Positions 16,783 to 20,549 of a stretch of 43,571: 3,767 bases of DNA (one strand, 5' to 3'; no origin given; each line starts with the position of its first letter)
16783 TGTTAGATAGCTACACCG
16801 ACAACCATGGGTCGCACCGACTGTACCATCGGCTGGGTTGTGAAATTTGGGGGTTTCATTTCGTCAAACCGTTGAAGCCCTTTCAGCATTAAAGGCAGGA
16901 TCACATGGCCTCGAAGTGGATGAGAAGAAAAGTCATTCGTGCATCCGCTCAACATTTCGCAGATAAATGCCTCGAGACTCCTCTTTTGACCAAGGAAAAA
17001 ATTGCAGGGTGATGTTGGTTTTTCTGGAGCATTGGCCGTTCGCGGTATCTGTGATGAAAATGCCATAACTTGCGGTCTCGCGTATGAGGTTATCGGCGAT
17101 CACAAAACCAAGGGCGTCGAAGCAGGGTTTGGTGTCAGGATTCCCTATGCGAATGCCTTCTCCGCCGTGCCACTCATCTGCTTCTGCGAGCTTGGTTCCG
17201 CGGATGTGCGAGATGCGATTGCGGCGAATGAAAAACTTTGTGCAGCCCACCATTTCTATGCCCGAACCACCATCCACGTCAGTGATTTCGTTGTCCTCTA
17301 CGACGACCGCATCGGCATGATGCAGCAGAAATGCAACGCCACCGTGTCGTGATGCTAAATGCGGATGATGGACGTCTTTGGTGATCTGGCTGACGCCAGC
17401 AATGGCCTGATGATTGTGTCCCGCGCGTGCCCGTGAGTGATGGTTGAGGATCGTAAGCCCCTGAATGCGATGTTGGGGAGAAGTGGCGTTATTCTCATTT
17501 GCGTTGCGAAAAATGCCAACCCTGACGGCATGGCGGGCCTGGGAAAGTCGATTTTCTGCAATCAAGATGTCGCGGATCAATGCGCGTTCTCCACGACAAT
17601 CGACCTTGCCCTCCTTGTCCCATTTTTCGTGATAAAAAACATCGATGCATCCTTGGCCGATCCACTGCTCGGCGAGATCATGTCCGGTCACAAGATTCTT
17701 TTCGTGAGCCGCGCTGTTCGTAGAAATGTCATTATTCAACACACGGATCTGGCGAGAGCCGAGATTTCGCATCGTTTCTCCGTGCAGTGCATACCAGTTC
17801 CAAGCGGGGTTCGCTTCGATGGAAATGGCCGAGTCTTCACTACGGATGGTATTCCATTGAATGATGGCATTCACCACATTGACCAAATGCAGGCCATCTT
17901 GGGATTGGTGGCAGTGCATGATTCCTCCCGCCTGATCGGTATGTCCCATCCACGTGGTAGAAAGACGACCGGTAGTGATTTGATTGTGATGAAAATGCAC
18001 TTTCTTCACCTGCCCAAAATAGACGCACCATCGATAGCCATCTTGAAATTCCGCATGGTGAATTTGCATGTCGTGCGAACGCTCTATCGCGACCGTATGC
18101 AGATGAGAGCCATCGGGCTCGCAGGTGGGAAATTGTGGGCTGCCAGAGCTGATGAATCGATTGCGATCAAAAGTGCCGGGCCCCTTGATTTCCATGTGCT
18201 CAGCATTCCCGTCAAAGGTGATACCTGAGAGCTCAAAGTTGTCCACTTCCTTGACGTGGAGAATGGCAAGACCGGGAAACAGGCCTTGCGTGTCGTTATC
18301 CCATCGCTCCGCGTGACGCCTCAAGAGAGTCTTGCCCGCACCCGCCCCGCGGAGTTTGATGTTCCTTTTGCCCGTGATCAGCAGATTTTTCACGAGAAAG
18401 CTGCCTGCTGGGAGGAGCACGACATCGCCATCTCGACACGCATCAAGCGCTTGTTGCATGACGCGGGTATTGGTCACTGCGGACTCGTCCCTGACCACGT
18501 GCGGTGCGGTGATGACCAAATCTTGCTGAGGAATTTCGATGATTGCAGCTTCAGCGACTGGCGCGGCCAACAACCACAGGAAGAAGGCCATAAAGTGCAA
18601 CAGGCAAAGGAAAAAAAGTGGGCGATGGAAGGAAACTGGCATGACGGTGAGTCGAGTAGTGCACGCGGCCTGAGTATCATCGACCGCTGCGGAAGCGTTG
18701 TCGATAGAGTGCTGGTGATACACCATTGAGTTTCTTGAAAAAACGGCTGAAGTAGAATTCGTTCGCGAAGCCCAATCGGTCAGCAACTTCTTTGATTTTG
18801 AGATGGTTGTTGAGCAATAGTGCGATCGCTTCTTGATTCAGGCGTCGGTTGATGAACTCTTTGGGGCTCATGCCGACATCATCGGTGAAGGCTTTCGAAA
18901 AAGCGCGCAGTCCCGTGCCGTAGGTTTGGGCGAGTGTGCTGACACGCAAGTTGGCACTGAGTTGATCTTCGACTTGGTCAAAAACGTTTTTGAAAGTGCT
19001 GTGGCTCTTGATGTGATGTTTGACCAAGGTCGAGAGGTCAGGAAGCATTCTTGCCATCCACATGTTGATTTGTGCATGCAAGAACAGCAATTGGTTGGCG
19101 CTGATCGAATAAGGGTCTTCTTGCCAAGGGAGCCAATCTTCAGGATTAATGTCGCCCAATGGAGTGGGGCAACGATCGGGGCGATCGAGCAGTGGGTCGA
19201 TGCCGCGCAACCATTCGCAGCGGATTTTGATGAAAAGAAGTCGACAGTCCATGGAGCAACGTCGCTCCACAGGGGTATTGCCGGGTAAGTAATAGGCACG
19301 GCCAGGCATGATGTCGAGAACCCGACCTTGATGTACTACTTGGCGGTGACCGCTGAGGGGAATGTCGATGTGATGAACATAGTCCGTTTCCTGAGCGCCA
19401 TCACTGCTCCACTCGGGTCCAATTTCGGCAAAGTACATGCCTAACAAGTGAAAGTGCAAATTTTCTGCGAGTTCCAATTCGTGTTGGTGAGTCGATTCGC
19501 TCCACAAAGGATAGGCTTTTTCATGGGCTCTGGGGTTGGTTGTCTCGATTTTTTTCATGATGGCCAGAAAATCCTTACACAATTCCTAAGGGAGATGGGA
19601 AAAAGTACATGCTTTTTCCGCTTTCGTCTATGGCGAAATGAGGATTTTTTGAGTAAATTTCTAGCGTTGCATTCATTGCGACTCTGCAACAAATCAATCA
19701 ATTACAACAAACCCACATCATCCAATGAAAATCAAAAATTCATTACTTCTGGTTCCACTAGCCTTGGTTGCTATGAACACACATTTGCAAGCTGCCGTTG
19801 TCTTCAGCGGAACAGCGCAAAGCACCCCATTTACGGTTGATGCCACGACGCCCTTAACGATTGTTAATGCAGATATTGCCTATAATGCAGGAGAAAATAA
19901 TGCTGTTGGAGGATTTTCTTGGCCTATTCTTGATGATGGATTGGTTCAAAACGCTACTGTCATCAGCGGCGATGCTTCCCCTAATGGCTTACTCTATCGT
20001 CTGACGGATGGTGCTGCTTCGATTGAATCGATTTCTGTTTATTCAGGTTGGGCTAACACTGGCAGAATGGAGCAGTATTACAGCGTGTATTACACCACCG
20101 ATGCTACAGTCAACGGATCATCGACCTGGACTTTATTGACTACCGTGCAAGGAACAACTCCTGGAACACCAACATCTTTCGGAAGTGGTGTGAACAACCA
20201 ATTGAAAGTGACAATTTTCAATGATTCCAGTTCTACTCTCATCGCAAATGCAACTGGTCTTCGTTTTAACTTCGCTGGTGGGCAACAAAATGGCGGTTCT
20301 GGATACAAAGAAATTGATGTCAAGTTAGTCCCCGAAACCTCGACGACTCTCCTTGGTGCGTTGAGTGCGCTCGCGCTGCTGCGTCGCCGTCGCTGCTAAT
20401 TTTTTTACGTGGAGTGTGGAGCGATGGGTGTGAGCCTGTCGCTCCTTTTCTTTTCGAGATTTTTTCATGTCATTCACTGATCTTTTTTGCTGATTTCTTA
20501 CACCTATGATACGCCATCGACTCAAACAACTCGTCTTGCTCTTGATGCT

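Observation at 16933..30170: AraC-associated, SusC/D-less deoxyhexose-glycan utilisation locus with a non-canonical enzyme set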

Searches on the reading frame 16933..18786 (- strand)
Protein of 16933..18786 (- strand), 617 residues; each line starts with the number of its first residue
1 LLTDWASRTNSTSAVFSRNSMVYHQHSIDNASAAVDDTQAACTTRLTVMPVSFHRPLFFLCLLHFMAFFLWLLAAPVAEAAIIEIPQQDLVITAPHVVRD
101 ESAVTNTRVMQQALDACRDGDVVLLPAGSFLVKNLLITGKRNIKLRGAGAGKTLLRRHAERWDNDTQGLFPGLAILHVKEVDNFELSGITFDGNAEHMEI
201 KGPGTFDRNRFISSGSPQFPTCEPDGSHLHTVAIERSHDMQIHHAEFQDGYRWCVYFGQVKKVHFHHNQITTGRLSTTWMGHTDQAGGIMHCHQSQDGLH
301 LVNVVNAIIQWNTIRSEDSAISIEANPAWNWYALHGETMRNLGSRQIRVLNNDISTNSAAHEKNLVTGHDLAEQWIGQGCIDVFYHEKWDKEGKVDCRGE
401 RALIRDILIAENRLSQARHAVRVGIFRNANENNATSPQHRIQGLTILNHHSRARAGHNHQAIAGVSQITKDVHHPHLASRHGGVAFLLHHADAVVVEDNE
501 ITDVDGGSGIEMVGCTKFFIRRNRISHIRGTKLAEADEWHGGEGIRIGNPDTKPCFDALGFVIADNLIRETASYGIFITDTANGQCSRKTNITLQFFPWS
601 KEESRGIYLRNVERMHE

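Call 3: search_protein_families(library=pfam, proteins=[window:16933-18786:-], max_evalue=0.01)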
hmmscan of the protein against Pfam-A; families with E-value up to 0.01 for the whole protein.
window:16933-18786:- (617 aa): 1 family
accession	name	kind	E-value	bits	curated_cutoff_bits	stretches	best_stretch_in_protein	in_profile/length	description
PF13229.12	Beta_helix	-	6.2e-10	39.4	25.9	1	482-583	22-126/158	Right handed beta helix region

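Call 6: search_protein_families(library=ncbifam, proteins=[window:16933-18786:-], max_evalue=0.01)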
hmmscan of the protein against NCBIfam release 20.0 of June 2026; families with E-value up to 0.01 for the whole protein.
window:16933-18786:- (617 aa): 3 families
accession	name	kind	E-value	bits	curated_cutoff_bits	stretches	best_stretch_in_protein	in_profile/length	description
TIGR03805.1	beta_helix_1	subfamily_domain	1.1e-06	28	141.5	1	110-156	1-47/314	parallel beta-helix domain-containing protein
NF049899.1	RhamgalacuronBT4153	equivalog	4.9e-05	22.2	650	1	89-272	46-225/432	rhamnogalacturonidase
TIGR03808.1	RR_plus_rpt_1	equivalog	0.0027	16.4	120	0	555-585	185-215/455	TIGR03808 family TAT-translocated repetitive protein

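Call 10: search_solved_structures(query=window:16933-18786:-, max_evalue=1)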
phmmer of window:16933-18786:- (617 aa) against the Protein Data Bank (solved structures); distinct sequences matched with E-value up to 1: 2.
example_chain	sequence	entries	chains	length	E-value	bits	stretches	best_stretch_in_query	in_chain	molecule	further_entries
2uve_A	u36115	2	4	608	0.059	15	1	99-211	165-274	EXOPOLYGALACTURONASE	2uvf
9ozd_A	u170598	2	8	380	0.15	13.7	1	106-193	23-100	Polysaccharide lyase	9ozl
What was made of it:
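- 16933..18786 (-): Exported beta-helix protein (likely start 18642), co-directional with AraC but NOT part of the conserved system. It has only faint matches to rhamnogalacturonidase (22 bits) and to an exopolygalacturonase structure (E 0.06) (calls 3, 6, 10).
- The window's beta-helix gene has faint rhamnogalacturonidase and polygalacturonase matches (calls 6, 10).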

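Call 75: search_protein_families(library=pfam, proteins=[window:16933-18642:-], max_evalue=0.1)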
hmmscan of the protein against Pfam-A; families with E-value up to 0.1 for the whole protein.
window:16933-18642:- (569 aa): 1 family
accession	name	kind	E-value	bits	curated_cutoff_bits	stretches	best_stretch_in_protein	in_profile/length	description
PF13229.12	Beta_helix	-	5.7e-10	39.5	25.9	1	434-535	22-126/158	Right handed beta helix region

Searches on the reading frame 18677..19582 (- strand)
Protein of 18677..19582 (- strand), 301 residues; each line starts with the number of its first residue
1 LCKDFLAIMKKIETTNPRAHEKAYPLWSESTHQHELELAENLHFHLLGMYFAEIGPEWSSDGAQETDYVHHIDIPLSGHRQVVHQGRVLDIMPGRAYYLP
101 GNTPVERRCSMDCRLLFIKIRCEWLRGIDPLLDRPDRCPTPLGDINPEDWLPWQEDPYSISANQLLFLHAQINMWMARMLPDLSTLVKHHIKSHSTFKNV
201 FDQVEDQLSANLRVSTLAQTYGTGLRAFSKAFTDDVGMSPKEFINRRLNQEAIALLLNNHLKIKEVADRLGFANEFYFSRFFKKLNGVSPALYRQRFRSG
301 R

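Call 3: search_protein_families(library=pfam, proteins=[window:18677-19582:-], max_evalue=0.01)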
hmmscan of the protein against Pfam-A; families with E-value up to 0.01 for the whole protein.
window:18677-19582:- (301 aa): 3 families
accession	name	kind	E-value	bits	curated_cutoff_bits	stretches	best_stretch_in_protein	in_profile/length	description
PF12833.13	HTH_18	-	1.5e-18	67.3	33.6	1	217-296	1-80/80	Helix-turn-helix domain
PF00165.29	HTH_AraC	-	2.3e-15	56.7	26.6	2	261-295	9-42/42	Bacterial regulatory helix-turn-helix proteins, AraC family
PF14525.12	AraC_binding_2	-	6.6e-06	26.4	27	1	66-125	52-111/173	AraC-binding-like domain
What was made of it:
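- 18677..19582 (-): AraC-family regulator, divergent from the operon. HTH_18 67 bits, HTH_AraC 57 bits (call 3).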

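Call 6: search_protein_families(library=ncbifam, proteins=[window:18677-19582:-], max_evalue=0.01)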
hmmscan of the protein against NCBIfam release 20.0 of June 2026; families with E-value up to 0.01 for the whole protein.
window:18677-19582:- (301 aa): 26 families (the best 25 are shown)
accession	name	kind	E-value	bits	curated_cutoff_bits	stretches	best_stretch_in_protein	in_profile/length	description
NF049932.1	TranspRegBtr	equivalog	6e-16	58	900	1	178-298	146-267/531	bacillibactin transport transcriptional regulator Btr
NF006902.0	PRK09393.1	equivalog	8.4e-16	58.1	425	1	192-299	217-324/327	transcriptional regulator FtrA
TIGR04094.1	adjacent_YSIRK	equivalog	1.8e-14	53.5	200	1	188-294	277-383/383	YSIRK-targeted surface antigen transcriptional regulator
NF007860.0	PRK10572.1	equivalog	7.2e-13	48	208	1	195-297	183-285/292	arabinose operon transcriptional regulator AraC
TIGR02297.1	HpaA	equivalog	7.7e-12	45.1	274.65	1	197-296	188-287/287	4-hydroxyphenylacetate catabolism regulatory protein HpaA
NF010026.0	PRK13501.1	equivalog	3.2e-11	43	363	1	155-298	140-279/290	HTH-type transcriptional activator RhaR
NF047455.1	TF_Staph_AryK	equivalog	2.2e-10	39.4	850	1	172-298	134-260/759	transcriptional regulator AryK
NF047788.1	TransRegPocR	equivalog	3.9e-10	39.5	500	1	189-296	183-290/296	transcriptional regulator PocR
NF007243.0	PRK09685.1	equivalog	5.2e-10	39.2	199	1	179-298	182-303/303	transcriptional regulator FeaR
NF010028.0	PRK13503.1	equivalog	1.4e-09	37.8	288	1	185-296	161-272/278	HTH-type transcriptional activator RhaS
NF049968.1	QhpR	equivalog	5.8e-08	32.2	250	1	252-294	242-284/284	AraC-like transcriptional regulator QhpR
NF050186.1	TransRegGliRPseudo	equivalog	2.2e-07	30.6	570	1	254-296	294-336/338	AraC family transcriptional regulator GliR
NF010025.2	PRK13500.1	equivalog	4.3e-06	26.5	525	1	157-298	142-279/282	HTH-type transcriptional activator RhaR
NF041686.2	ant_diox_reg_AndR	equivalog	4.5e-06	26.5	350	1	176-290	187-314/321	anthranilate 1,2-dioxygenase regulatory protein AndR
NF012144.2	ramA_TF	equivalog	8.7e-06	26.1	180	1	197-296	7-106/108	RamA family antibiotic efflux transcriptional regulator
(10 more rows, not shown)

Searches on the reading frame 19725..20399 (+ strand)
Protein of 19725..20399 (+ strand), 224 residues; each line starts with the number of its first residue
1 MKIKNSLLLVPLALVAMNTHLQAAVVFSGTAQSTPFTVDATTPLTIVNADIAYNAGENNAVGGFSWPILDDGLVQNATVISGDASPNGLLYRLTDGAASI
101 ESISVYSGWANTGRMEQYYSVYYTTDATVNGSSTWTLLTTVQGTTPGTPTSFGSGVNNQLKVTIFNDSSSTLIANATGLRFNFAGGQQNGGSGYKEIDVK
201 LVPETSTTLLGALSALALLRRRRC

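Call 3: search_protein_families(library=pfam, proteins=[window:19725-20399:+], max_evalue=0.01)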
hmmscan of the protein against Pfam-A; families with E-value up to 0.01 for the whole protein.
window:19725-20399:+ (224 aa): 0 families

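Call 6: search_protein_families(library=ncbifam, proteins=[window:19725-20399:+], max_evalue=0.01)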
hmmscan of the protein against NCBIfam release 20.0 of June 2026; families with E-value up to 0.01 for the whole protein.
window:19725-20399:+ (224 aa): 1 family
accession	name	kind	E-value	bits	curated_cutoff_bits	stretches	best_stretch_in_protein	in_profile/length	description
NF038129.1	PEP_NF038129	equivalog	0.0008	19.3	65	1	153-223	114-194/194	NF038129 family PEP-CTERM protein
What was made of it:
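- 19725..20399 (+): Small exported PEP-CTERM-type protein, a variable accessory, possibly a surface carbohydrate-binding protein. NF038129 scores 19 bits, below cutoff (call 6).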

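Call 75: search_protein_families(library=pfam, proteins=[window:19725-20399:+], max_evalue=0.1)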
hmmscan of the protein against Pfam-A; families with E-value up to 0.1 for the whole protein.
window:19725-20399:+ (224 aa): 0 families
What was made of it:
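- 19725..20399 (+): There is no Pfam hit (call 75).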
